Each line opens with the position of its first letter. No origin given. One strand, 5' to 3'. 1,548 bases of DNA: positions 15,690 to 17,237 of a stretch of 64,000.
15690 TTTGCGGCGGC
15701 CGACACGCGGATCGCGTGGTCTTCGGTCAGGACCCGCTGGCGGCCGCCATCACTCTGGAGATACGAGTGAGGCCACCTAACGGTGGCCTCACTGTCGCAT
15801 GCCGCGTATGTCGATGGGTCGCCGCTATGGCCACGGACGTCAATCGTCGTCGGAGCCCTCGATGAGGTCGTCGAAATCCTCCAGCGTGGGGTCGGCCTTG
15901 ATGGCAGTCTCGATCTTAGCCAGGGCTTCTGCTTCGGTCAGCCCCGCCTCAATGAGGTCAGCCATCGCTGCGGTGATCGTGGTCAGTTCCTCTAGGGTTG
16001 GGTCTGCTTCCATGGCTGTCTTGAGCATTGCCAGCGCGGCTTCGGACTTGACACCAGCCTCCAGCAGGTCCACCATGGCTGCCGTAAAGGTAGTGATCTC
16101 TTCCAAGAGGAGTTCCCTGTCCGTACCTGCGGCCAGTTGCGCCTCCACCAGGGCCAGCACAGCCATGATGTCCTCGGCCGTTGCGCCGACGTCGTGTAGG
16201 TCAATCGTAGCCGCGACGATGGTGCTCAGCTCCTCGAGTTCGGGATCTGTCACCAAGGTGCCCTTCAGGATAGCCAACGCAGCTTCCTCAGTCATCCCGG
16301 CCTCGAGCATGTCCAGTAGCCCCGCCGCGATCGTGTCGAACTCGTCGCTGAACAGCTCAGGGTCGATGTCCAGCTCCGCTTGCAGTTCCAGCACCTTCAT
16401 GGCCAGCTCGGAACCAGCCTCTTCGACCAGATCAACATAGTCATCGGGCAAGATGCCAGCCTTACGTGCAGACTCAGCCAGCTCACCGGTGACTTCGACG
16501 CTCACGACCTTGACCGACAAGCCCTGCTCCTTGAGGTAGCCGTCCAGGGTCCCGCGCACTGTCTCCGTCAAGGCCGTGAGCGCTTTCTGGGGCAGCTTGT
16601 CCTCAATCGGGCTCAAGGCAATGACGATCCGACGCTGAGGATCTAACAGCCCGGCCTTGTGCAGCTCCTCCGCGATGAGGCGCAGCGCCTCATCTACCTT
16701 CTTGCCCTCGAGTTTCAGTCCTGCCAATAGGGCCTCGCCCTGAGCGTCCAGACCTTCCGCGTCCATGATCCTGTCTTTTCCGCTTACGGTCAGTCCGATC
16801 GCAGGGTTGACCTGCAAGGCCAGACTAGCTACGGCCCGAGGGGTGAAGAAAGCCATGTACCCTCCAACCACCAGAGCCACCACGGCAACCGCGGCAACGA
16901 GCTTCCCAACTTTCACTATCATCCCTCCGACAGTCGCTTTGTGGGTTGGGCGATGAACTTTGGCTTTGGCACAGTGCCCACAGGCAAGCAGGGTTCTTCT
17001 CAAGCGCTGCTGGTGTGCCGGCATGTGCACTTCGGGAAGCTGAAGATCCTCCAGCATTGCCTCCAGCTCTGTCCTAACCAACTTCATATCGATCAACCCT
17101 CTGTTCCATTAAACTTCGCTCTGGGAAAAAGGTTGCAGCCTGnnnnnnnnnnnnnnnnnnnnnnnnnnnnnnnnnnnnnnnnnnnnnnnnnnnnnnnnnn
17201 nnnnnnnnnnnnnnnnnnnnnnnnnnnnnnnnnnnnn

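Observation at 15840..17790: ECF sigma / anti-sigma pair whose anti-sigma carries an acidic helical tandem-repeat extracytoplasmic domain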

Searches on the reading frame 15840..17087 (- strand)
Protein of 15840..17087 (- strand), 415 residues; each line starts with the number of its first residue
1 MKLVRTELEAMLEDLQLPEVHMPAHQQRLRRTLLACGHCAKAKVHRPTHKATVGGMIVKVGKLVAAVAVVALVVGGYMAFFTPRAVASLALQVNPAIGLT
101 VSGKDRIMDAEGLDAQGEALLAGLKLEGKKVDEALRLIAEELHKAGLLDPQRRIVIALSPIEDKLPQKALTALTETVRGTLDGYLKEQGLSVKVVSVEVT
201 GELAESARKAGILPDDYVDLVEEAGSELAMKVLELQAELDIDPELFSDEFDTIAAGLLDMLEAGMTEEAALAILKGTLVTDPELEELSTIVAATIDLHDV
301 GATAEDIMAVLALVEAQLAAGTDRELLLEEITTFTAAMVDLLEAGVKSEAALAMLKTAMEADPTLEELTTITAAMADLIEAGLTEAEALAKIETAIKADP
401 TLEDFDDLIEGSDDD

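Call 3: search_protein_families(library=pfam, proteins=[window:15840-17087:-], max_evalue=0.1)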
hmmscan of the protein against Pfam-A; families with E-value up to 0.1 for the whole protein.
window:15840-17087:- (415 aa): 2 families
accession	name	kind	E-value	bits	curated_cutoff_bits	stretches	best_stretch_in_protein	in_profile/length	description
PF23750.1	RsgI_M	-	3.1e-18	67.1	25.3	1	87-217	2-128/133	Anti-sigma factor RsgI-like central domain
PF22240.1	ISP_coupler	-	0.061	14.2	27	0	235-287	20-72/126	Type ISP restriction-modification enzyme, coupler domain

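Call 4: search_protein_families(library=ncbifam, proteins=[window:15840-17087:-], max_evalue=0.1)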
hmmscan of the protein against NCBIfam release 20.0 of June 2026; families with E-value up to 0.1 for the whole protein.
window:15840-17087:- (415 aa): 1 family
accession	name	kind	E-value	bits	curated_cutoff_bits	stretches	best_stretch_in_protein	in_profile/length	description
NF008757.0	PRK11788.1-5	equivalog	0.02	14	363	0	336-409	249-322/388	lipopolysaccharide assembly protein LapB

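Call 5: find_homologous_proteins(query=window:15840-17087:-)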
Query window:15840-17087:- (415 aa): 67 proteins with E <= 0.001 among 8000 candidates.
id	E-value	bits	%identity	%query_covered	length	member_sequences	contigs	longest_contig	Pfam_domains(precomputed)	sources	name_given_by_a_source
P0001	1.0e-222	758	91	100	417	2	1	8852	PF23750.2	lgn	-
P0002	2.9e-205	700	100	86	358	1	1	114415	PF23750.2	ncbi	ncbi:MAG: hypothetical protein AB1492_00095 [Bacillota bacterium]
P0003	1.8e-151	523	49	87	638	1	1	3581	PF23750.2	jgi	jgi:hypothetical protein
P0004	2.7e-149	516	56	93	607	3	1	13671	PF23750.2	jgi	-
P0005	5.4e-137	476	63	97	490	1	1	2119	PF23750.2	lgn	-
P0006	1.2e-136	474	53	87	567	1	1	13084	PF23750.2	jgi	jgi:uncharacterized protein (DUF433 family)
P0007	2.8e-135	470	60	99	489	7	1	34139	PF23750.2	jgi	jgi:hypothetical protein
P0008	1.4e-129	451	56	79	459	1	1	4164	PF23750.2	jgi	jgi:uncharacterized protein (DUF433 family)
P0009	2.4e-128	447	58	99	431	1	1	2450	PF23750.2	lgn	-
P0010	3.4e-127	443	46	90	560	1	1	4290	PF23750.2,PF26229.1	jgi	jgi:hypothetical protein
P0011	1.5e-126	441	57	99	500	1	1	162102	PF23750.2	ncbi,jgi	jgi:hypothetical protein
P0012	4.9e-126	440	58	97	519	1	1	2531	PF23750.2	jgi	jgi:hypothetical protein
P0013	1.0e-125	438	58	96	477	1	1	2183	PF23750.2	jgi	-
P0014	3.1e-125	437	59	97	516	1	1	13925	PF23750.2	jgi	jgi:hypothetical protein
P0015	4.6e-125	436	57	97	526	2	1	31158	PF23750.2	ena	-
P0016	4.0e-123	430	56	97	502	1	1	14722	PF23750.2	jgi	jgi:hypothetical protein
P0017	2.9e-122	427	57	98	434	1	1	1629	PF23750.2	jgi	-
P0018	1.8e-121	424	56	97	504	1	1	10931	PF23750.2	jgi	-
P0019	4.5e-121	423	53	78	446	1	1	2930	PF23750.2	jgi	jgi:hypothetical protein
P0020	6.8e-121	423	55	98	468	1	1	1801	PF23750.2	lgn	-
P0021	5.0e-120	420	56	97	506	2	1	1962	PF23750.2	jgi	jgi:hypothetical protein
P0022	7.5e-119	416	61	86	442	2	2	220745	PF23750.2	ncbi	ncbi:MAG: hypothetical protein AB1402_05220 [Bacillota bacterium]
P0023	2.2e-117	411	55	100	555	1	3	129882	PF23750.2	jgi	jgi:tetratricopeptide (TPR) repeat protein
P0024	3.2e-117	411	48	92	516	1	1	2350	PF23750.2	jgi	jgi:hypothetical protein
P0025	1.3e-114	402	45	93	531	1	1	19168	PF23750.2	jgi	jgi:hypothetical protein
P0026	3.7e-108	381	46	87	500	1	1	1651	PF23750.2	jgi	jgi:Fe2+ transport system protein FeoA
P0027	8.4e-107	376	58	87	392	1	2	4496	PF23750.2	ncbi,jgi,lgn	-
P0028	8.8e-106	373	56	88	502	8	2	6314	PF23750.2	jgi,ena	-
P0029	4.1e-105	371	56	84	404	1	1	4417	PF23750.2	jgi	jgi:hypothetical protein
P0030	4.8e-105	370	57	86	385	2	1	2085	PF23750.2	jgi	-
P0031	9.8e-104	366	57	87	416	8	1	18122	PF23750.2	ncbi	ncbi:hypothetical protein HKBW3C_00355, partial [Candidatus Hakubella thermalkaliphila]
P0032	1.2e-102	363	57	81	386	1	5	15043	PF23750.2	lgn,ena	-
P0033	3.2e-99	351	54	86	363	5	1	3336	PF23750.2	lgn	-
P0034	3.9e-97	344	54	80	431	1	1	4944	PF23750.2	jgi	jgi:hypothetical protein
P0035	1.0e-96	343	57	83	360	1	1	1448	PF23750.2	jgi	-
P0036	6.9e-94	334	55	85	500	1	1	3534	PF23750.2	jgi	jgi:hypothetical protein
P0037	1.3e-93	333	56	80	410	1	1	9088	PF23750.2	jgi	jgi:hypothetical protein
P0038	1.5e-93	333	56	81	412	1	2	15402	PF23750.2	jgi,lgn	-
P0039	4.0e-92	328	35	81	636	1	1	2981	PF23750.2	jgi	-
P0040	1.5e-91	326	53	84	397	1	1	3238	PF23750.2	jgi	jgi:hypothetical protein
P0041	2.2e-91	325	54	80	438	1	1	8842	PF23750.2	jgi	jgi:hypothetical protein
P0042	5.9e-89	318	52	84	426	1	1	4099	PF23750.2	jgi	jgi:hypothetical protein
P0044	8.3e-85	304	54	78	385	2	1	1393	PF23750.2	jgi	-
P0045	2.3e-84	302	49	86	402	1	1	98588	PF23750.2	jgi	jgi:hypothetical protein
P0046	2.0e-83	299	51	86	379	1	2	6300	PF23750.2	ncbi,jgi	ncbi:MAG: hypothetical protein PQ964_06620 [Methanobacteriaceae archaeon]|jgi:hypothetical protein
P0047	4.9e-81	291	48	73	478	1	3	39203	PF23750.2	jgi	jgi:hypothetical protein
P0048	1.4e-80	290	49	77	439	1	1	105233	PF23750.2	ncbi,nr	ncbi:MAG: hypothetical protein DDT21_00566 [Syntrophomonadaceae bacterium]|nr:hypothetical protein [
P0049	1.0e-79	287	50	74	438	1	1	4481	PF23750.2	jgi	-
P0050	2.7e-78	282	49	73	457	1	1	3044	PF23750.2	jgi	jgi:hypothetical protein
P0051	1.7e-77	280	51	56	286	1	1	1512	PF23750.2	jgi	-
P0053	5.4e-76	275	39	97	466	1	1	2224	PF23750.2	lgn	-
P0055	6.2e-72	262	44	74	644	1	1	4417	PF23750.2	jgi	jgi:hypothetical protein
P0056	1.3e-68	251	46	68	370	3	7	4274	PF23750.2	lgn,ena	-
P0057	1.8e-68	250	50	70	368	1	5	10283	PF23750.2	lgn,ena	-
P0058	3.9e-68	249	41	97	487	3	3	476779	PF23750.2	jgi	-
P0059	3.9e-64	236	46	67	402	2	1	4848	PF23750.2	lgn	-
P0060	5.5e-64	235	47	68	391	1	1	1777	PF23750.2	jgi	-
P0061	9.4e-63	231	44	71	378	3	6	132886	PF23750.2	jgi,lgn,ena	jgi:hypothetical protein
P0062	3.4e-55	206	51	52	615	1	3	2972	PF23750.2,PF04473.19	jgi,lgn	-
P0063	1.3e-43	168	38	65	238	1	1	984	PF23750.2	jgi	jgi:DNA-binding phage protein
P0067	1.2e-35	142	32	84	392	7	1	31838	PF23750.2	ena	-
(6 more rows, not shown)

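Call 12: search_solved_structures(query=A1, max_evalue=1, show_alignments=2)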
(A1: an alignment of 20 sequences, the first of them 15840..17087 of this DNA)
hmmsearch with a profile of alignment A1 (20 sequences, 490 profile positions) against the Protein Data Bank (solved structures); distinct sequences matched with E-value up to 1: 7.
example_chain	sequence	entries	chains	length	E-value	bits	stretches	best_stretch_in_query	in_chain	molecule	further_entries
8her_B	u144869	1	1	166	1.3e-09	41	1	101-228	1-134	Anti-sigma factor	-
8u9o_B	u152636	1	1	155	3.1e-08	36.4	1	101-196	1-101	Anti-sigma-I factor RsgI9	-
8t9n_A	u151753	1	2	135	1.4e-05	27.7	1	93-197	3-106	Anti-sigma-I factor RsgI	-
8hep_B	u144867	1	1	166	1.7e-05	27.4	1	101-195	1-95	Anti-sigma factor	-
8heq_B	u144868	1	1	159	2.4e-05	26.9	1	101-232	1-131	Anti-sigma-I factor RsgI2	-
8hdj_B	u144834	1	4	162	2.5e-05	26.8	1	101-232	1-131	Anti-sigma-I factor RsgI2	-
5d6s_A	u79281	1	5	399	0.38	13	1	125-185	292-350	Epoxyqueuosine reductase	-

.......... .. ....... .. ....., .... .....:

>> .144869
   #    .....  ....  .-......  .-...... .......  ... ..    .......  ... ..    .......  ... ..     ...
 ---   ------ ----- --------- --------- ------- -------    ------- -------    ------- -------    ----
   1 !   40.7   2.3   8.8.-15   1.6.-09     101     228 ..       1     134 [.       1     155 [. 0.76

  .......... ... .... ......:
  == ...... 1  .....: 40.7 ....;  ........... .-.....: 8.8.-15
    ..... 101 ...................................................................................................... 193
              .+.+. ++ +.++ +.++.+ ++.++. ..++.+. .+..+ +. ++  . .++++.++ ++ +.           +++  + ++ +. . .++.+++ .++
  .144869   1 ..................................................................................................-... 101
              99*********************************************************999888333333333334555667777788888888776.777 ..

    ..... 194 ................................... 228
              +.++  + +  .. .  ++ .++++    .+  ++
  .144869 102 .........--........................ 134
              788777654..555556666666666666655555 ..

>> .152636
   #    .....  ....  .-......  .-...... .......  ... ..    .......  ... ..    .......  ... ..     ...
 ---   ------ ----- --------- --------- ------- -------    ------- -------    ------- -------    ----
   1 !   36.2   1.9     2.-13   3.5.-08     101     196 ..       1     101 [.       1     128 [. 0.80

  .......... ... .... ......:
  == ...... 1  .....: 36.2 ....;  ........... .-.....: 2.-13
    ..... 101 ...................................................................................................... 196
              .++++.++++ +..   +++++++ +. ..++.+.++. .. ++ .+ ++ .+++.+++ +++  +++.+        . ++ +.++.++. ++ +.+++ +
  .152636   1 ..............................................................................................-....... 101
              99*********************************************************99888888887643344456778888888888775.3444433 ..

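Call 18: find_related_loci(query=A1, collection=genome_contigs, flank=6000)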
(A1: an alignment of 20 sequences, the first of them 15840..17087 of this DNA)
Query A1 (415 aa) in genome_contigs; peptide patterns used: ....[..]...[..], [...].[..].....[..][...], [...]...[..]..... (x = any residue, [..] = any of these).
256 stretches matched a pattern; 17 encode a relative of the query (tblastn E <= 1e-3); 17 distinct loci.
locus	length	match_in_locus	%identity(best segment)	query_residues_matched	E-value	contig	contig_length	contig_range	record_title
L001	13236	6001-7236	60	7-415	4e-146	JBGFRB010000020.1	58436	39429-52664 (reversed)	MAG: Bacillota bacterium isolate BA1A108.2019.Bin.1 NODE_407_length_58436_cov_26.907382, whole genome shotgun sequence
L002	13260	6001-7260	57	7-415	3e-140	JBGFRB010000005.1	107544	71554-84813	MAG: Bacillota bacterium isolate BA1A108.2019.Bin.1 NODE_170_length_107544_cov_27.189792, whole genome shotgun sequence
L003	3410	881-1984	57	43-415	9e-123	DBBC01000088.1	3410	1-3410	MAG TPA_asm: Firmicutes bacterium UBA994 UBA994_contig_1476, whole genome shotgun sequence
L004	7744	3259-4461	50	25-413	3e-112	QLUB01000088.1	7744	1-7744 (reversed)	MAG: candidate division NPL-UPA2 bacterium isolate GPS119 DDT37_88, whole genome shotgun sequence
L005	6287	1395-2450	50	38-410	7e-96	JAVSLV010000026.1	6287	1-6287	MAG: Methanobacterium sp. isolate OMB003 c_000000001156, whole genome shotgun sequence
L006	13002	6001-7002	49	7-410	2e-74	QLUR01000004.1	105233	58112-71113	MAG: Bacillota bacterium isolate HKB214 DDT21_4, whole genome shotgun sequence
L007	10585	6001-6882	46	7-413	5e-68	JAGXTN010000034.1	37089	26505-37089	MAG: Dethiobacter sp. isolate CROMO_SB6 c_000000004331, whole genome shotgun sequence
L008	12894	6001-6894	44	7-414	2e-69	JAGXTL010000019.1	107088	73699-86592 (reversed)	MAG: Dethiobacter sp. isolate CROMO_SB3 c_000000017387, whole genome shotgun sequence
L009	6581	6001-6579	51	7-195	1e-45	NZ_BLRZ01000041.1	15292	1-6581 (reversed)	Candidatus Hakubella thermalkaliphila strain S34 HKBW3S34_000000000041, whole genome shotgun sequence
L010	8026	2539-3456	32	62-410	2e-42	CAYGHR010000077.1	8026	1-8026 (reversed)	MAG TPA_asm: uncultured Peptococcaceae bacterium isolate ERP113451_co2_181 genome assembly, contig: NODE_6947_length_802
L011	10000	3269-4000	55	241-409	2e-36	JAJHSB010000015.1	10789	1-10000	MAG: Candidatus Acetothermia bacterium isolate NSHQ14.2015.Bin1 k141_2072, whole genome shotgun sequence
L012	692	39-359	62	218-415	3e-32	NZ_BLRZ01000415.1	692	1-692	Candidatus Hakubella thermalkaliphila strain S34 HKBW3S34_000000000415, whole genome shotgun sequence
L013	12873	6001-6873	46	7-410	8e-65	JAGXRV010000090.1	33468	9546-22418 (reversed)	MAG: Clostridium sp. isolate CROMO_A_128 c_000000988686, whole genome shotgun sequence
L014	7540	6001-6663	31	7-222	9e-24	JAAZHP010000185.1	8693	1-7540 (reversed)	MAG: Bacillota bacterium isolate AS15tlH2ME_45 75263_AS15, whole genome shotgun sequence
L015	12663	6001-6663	27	7-222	4e-20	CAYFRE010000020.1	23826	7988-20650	MAG TPA_asm: uncultured Syntrophomonadaceae bacterium isolate ERP107106_co2_176 genome assembly, contig: NODE_1827_lengt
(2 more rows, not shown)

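Call 23: find_related_loci(query=A1, collection=metagenome_contigs, flank=4000)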
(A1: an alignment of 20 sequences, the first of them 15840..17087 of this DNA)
Query A1 (415 aa) in metagenome_contigs; peptide patterns used: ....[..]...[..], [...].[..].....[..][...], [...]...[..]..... (x = any residue, [..] = any of these).
390 stretches matched a pattern; 24 encode a relative of the query (tblastn E <= 1e-3); 24 distinct loci.
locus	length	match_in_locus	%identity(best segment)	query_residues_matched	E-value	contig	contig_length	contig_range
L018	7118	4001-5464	56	7-410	8e-125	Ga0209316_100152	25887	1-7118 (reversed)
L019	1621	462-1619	54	7-405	5e-133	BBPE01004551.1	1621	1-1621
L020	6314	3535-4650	56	45-410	9e-114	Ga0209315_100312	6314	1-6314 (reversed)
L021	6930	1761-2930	53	27-410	2e-113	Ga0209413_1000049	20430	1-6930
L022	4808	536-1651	53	44-413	1e-112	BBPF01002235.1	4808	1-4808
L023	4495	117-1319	50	25-413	4e-112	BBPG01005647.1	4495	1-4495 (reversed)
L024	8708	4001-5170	53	27-410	9e-113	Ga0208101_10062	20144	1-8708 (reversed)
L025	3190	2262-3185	52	7-405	1e-93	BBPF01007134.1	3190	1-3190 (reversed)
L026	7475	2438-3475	54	72-410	8e-102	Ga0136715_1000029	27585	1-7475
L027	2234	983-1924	49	6-309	8e-82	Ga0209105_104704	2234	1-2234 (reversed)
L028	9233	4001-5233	41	12-415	9e-75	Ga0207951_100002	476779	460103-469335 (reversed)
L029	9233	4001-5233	41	12-415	9e-75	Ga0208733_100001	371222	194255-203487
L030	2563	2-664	63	192-412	2e-75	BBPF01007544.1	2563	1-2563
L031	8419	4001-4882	46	7-413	5e-68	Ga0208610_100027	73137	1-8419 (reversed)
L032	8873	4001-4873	46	7-410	8e-65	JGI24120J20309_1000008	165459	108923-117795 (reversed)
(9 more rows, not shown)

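Call 25: predict_structure(alignment_id=A1)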
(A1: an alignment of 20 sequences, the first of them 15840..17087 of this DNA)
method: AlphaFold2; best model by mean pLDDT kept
length: 415 residues; sequences in the alignment: 20
mean_pLDDT: 79.3   pTM: 0.74
mean pLDDT of the five models: 79.3, 77.1, 76.5, 74.2, 74.1
residues with pLDDT >= 90: 151; 70-90: 181; 50-70: 22; < 50: 61
segments of 3 or more residues with pLDDT < 50: 11-19, 38-82, 412-415
pLDDT, mean of each block of 10 residues (from residue 1): 51 45 72 57 29 27 44 41 70 84 89 89 90 94 86 88 79 91 92 89 90 89 92 94 92 94 95 95 90 93 92 87 83 87 87 85 78 85 86 85 81 48
secondary structure, 60 per line:
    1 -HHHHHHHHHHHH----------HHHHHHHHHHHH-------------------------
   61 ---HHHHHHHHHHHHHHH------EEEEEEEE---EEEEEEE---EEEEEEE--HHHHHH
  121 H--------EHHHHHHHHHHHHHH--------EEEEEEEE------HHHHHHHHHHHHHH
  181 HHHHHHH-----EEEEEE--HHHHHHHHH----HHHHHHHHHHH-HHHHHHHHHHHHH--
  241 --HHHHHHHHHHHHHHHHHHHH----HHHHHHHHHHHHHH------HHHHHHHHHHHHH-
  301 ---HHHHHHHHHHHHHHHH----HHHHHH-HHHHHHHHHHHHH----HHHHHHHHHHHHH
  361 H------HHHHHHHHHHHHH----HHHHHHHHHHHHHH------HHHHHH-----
elements in order: H2-13 H24-35 H64-78 E85-92 E96-102 E106-112 H115-121 H131-144 E153-160 H167-187 E193-198 H201-209 H214-224 H226-238 H243-262 H267-280 H287-299 H304-319 H324-329 H331-343 H348-361 H368-380 H385-398 H405-410
